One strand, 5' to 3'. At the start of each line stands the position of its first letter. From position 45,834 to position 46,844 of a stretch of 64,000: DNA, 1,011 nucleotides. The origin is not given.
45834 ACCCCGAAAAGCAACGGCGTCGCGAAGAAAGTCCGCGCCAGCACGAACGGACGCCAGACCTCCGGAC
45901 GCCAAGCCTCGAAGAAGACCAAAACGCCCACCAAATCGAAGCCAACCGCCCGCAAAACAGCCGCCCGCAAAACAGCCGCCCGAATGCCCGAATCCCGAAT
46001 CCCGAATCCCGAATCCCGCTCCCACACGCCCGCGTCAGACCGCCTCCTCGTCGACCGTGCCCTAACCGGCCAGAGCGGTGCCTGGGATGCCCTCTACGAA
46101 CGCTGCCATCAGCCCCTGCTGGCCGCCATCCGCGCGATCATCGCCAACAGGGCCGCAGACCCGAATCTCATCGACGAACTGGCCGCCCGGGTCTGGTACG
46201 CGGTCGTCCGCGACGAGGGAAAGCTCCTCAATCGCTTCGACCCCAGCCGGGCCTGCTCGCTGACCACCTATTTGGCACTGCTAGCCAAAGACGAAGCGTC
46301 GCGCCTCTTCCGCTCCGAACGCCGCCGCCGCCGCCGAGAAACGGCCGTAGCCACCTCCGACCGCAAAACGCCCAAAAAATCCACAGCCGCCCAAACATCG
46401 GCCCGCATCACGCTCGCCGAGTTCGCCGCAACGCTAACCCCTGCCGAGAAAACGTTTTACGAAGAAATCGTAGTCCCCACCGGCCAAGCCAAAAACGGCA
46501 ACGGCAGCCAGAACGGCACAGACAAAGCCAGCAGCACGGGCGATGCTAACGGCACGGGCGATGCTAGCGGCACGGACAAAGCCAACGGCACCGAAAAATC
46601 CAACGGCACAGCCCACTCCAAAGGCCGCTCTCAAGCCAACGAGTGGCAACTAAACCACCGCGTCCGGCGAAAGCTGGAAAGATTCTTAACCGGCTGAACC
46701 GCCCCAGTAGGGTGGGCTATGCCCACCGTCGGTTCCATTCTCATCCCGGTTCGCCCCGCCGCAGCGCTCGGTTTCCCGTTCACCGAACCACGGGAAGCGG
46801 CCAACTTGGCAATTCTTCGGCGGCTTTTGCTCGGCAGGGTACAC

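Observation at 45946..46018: Heptanucleotide tract CCCGAAT x5 in or at the start of the sigma gene divergent from the exosortase: candidate slipped-strand switch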

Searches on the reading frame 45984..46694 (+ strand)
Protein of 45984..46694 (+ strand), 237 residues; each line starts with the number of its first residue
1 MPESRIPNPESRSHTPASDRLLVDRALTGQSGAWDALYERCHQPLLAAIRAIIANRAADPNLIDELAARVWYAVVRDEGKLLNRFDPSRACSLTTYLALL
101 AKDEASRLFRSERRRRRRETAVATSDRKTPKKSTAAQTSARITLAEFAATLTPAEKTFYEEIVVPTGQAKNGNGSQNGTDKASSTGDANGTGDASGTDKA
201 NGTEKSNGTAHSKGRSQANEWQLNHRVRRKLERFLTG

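Call 55: predict_structure(alignment_id=A3)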
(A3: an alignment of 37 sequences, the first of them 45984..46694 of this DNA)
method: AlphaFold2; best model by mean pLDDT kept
length: 237 residues; sequences in the alignment: 37
mean_pLDDT: 77.6   pTM: 0.55
mean pLDDT of the five models: 77.6, 76.9, 76.8, 76.0, 76.0
residues with pLDDT >= 90: 109; 70-90: 48; 50-70: 26; < 50: 54
segments of 3 or more residues with pLDDT < 50: 1-3, 134-139, 167-211
pLDDT, mean of each block of 10 residues (from residue 1): 53 87 97 97 97 86 97 95 96 97 96 94 77 49 82 89 62 45 44 41 42 67 88 84
secondary structure, 60 per line:
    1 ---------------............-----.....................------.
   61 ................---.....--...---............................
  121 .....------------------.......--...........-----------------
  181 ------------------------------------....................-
elements in order: H16-27 H33-53 H60-76 H80-84 H93-125 H144-150 H153-163 H217-236
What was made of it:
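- On ECF (group 4) sigma factor: The predicted helices 144-163 and 217-236 are separated by a disordered insert (call 55).
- The N-terminal residues covering the array have low pLDDT (mean 53 for residues 1-10), whereas the core scores above 90 (call 55).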

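Call 59: fold_search(model_id=the predicted structure, library=pdb)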
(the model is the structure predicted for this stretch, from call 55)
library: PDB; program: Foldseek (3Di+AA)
matches with E <= 10: 34; with E <= 0.001: 0
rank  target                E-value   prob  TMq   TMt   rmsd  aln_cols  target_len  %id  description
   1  4nqw_A                5.4e-02  0.99  0.30  0.45  14.6       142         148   18  Structure of Mycobacterium tuberculosis extracytoplasmic function sigma factor SigK in complex with the cytosolic doma (released 2014-01-22)
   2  5or5_MODEL_1_A        6.0e-02  1.00  0.32  0.71   2.8        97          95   18  NMR structure of the complex formed by an engineered region 2 of sigmaE in complex with GTAAAA (released 2018-06-27)
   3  2map_MODEL_1_A        7.1e-02  1.00  0.32  0.73   2.6        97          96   18  Solution structure of the complex formed by the region 2 of E. coli sigmaE and its cognate -10 promoter elemen (released 2014-02-19)
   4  4lup_C                1.5e-01  1.00  0.32  0.74   2.7        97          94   18  Crystal structure of the complex formed by region of E. coli sigmaE bound to its -10 element non template strand (released 2014-02-19)
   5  4lup_A                1.5e-01  1.00  0.32  0.76   2.7        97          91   18  Crystal structure of the complex formed by region of E. coli sigmaE bound to its -10 element non template strand (released 2014-02-19)
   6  4cxf_A                1.8e-01  0.97  0.30  0.45  12.5       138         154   17  Structure of CnrH in complex with the cytosolic domain of CnrY (released 2014-04-30)
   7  1or7_B                2.1e-01  0.96  0.33  0.46  19.1       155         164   13  Crystal Structure of Escherichia coli sigmaE with the Cytoplasmic Domain of its Anti-sigma RseA (released 2003-04-15)
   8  6kop_F                8.2e-01  0.51  0.27  0.37  13.5       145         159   13  Mycobacterium tuberculosis initial transcription complex comprising sigma H and 5'-OH RNA of 9 nt (released 2020-03-11)
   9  6dxo_A                9.7e-01  0.57  0.27  0.44  18.2       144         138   12  1.8 A structure of RsbN-BldN complex. (released 2018-07-11)
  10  8z6g_D                1.1e+00  0.57  0.30  0.41  17.0       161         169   16  the AlgU-MucAcyto complex structure in Pseudomonas aeruginosa (released 2024-05-08)
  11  6in7_B                1.4e+00  0.54  0.32  0.42  16.8       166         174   15  Crystal structure of AlgU in complex with MucA(cyto) (released 2019-07-24)
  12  6kon_F                1.5e+00  0.30  0.24  0.31  14.2       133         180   16  Mycobacterium tuberculosis initial transcription complex comprising sigma H and 5'-OH RNA of 5 nt (released 2020-03-11)
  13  6omf_F                1.6e+00  0.51  0.27  0.24   4.3        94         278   18  CryoEM structure of SigmaS-transcription initiation complex with activator Crl (released 2019-08-28)
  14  5ipl_F                1.8e+00  0.60  0.28  0.25   4.0        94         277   18  SigmaS-transcription initiation complex with 4-nt nascent RNA (released 2016-03-30)
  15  2o7g_B                1.9e+00  0.72  0.29  0.68   3.4        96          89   17  Crystal structure of the Pribnow Box recognition region of SigC from Mycobacterium tuberculosis (released 2006-12-26)
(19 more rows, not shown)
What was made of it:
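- On ECF (group 4) sigma factor: The top 24 Foldseek hits of the AF2 model are sigma factors (one is an RpoC-containing RNA-polymerase model), and sigmaE region 2 gives TM 0.71-0.76 (calls 55, 59).
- Tried and rejected: The fold search was needed instead (call 59).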

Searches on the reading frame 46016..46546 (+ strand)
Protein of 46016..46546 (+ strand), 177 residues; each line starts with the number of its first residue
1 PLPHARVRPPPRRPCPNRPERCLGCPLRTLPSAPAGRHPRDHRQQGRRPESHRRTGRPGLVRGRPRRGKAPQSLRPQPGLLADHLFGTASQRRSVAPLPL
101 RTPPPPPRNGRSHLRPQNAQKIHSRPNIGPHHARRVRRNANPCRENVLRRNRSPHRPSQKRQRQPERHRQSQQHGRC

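Call 61: find_homologous_proteins(query=window:46016-46546:+, max_evalue=0.001)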
Query seq(177 aa): 346 candidates shared short words with the query, none scored E <= 0.001.
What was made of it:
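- On SSR-mediated phase-variable (contingency) locus: No frameshifted product is in the protein database (call 61).
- No protein in 5.8 billion matches the frameshifted product (call 61).
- Tried and rejected: A search with the +1-unit frameshift product found no homologue (call 61).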
